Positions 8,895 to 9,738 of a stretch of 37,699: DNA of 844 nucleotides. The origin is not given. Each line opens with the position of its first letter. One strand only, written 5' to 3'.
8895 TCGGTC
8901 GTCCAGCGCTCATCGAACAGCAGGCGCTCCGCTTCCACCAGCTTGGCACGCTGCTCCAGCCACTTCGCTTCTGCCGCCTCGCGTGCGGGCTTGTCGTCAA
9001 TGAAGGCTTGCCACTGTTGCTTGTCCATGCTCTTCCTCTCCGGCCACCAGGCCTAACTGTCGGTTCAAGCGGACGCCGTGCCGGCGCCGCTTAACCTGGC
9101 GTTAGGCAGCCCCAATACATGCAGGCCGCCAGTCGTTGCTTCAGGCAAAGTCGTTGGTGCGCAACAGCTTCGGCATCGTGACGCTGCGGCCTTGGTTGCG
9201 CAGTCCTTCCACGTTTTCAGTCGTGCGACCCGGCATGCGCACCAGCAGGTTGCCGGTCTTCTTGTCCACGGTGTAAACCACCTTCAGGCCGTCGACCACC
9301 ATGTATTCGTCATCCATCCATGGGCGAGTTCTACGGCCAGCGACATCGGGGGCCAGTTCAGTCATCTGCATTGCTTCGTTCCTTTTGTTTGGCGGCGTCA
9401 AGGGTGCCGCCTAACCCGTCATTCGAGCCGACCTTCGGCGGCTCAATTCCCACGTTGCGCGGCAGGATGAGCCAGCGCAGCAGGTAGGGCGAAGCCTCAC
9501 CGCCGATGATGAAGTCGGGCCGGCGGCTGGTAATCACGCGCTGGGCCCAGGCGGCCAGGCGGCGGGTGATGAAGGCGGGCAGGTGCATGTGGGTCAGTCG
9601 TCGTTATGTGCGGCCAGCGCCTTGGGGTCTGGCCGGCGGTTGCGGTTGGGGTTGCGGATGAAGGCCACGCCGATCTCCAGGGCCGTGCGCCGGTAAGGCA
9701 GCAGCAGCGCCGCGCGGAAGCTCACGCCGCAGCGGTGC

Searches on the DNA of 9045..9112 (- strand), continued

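Call 84: search_dna_similar(query=window:9045-9112:-, collection=phages, mode=distant, max_evalue=10, max_rows=20)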
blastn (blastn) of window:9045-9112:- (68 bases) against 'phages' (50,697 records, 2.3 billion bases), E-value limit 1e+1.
Records with a match: 27; places in all: 27; records where one place covers at least 80% of the query: 0.
Best place of each record, by identity: 95-99% 4; 90-95% 17; 80-90% 6.
By first word of the organism name: Gordonia 12; Mycobacterium 6; Streptomyces 3; Bacteriophage 2; Curtobacterium 2; Caudoviricetes 1; Arthrobacter 1.
By host as written in the record: Gordonia terrae 3612 12; Mycobacterium smegmatis mc2 155 6; - 3; Curtobacterium flaccumfaciens NRRL B-729 SEA 2; Streptomyces venezuelae ATCC 10712 2; Streptomyces lividans JI 1326 1; Arthrobacter globiformis B-2979 1.
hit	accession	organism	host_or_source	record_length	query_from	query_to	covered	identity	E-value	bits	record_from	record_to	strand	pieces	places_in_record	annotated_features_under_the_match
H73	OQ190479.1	Streptomyces phage Triumph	Streptomyces lividans JI 1326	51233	14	47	50%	82.4%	2e+0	36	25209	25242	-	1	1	33: Cas4 family exonuclease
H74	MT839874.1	Bacteriophage sp.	human fecal samples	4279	12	44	49%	81.8%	6e+0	34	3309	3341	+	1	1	record has no annotation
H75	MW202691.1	Caudoviricetes sp.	Manatee Spring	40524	24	56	49%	81.8%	6e+0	34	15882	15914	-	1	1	hypothetical protein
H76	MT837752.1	Bacteriophage sp.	human fecal samples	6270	25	54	44%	84.4%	6e+0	34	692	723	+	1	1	record has no annotation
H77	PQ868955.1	Curtobacterium phage Olliecat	Curtobacterium flaccumfaciens NRRL ...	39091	26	51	38%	88.5%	6e+0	35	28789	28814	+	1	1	39: DNA polymerase I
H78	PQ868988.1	Curtobacterium phage Squircle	Curtobacterium flaccumfaciens NRRL ...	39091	26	51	38%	88.5%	6e+0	35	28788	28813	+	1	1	39: DNA polymerase I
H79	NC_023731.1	Mycobacterium phage Trixie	Mycobacterium smegmatis mc2 155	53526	27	51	37%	92.0%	6e+0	34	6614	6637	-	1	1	12: endolysin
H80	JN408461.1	Mycobacterium phage Trixie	Mycobacterium smegmatis mc2 155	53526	27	51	37%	92.0%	6e+0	34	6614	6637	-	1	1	12: lysin A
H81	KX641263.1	Mycobacterium phage Kalpine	Mycobacterium smegmatis mc2 155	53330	27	51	37%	92.0%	6e+0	34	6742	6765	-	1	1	12: lysin A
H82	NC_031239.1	Gordonia phage Vivi2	Gordonia terrae 3612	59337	18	41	35%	92.0%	6e+0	34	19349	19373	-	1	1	23: major tail protein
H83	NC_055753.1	Gordonia phage Rofo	Gordonia terrae 3612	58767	18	41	35%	92.0%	6e+0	34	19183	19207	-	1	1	23: major tail protein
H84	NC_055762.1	Gordonia phage Angelicage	Gordonia terrae 3612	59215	18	41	35%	92.0%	6e+0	34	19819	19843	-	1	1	23: major tail protein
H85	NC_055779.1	Gordonia phage Tangent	Gordonia terrae 3612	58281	18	41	35%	92.0%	6e+0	34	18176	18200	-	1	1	21: major tail protein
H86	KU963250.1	Gordonia phage Vivi2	Gordonia terrae 3612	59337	18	41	35%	92.0%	6e+0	34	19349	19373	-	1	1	23: major tail protein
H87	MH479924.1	Gordonia phage Rofo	Gordonia terrae 3612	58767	18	41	35%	92.0%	6e+0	34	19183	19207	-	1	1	23: major tail protein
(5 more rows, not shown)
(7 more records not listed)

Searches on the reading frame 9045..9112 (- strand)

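Call 42: search_protein_families(library=ncbifam, proteins=[L119:6694-7707:+], max_evalue=0.01)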
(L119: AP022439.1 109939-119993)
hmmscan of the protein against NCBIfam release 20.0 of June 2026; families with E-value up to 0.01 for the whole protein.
L119:6694-7707:+ (337 aa): 13 families
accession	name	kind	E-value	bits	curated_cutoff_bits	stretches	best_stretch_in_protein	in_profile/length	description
NF011946.0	PRK15417.1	equivalog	5.3e-241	798.4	435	1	1-337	1-337/337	integron integrase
TIGR02249.1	integrase_gron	subfamily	1.5e-152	507.5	265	1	16-330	1-315/315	integron integrase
NF040815.2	recomb_XerA_Arch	equivalog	2.9e-52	177.9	220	2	23-194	6-174/263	site-specific tyrosine recombinase/integron integrase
TIGR02225.1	recomb_XerD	equivalog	1.9e-45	155.4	329.6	2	248-316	207-275/290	site-specific tyrosine recombinase XerD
NF001399.0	PRK00283.1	subfamily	4.1e-45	154.3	279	1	36-317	29-285/300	tyrosine recombinase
TIGR02224.1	recomb_XerC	equivalog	9.6e-44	149.9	335.15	2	251-315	213-277/295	tyrosine recombinase XerC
NF002331.0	PRK01287.1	subfamily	2e-28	99.4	371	2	25-182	38-213/365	site-specific tyrosine recombinase XerC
NF003462.0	PRK05084.1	equivalog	9.7e-18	64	267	2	271-316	300-345/360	tyrosine recombinase XerS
NF007371.0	PRK09871.1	subfamily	7.8e-13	48.4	222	2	252-315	111-174/198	tyrosine-type DNA invertase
NF007370.0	PRK09870.1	subfamily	1.6e-10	40.9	221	1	253-314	117-178/200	tyrosine-type DNA invertase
NF040693.1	recomb_GmtY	equivalog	3.3e-07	29.9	340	1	245-314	362-431/441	gamma-mobile-trio recombinase GmtY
NF041502.1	integrase_1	equivalog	0.00015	20.6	350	1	248-315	286-360/484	site-specific integrase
NF002685.0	PRK02436.1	equivalog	0.0011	18.8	178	1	133-195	114-174/245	site-specific tyrosine recombinase XerD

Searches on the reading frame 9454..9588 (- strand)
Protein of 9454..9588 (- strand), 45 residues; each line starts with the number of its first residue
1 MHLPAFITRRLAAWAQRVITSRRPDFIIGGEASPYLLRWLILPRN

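Call 70: search_protein_families(library=phrogs, proteins=[window:9454-9588:-], max_evalue=0.01)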
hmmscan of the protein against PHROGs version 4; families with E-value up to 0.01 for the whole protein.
window:9454-9588:- (45 aa): 1 family
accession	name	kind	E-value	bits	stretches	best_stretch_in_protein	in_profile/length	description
phrog_4786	-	other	4.2e-05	24.3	1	7-45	13-51/252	cysteine dioxygenase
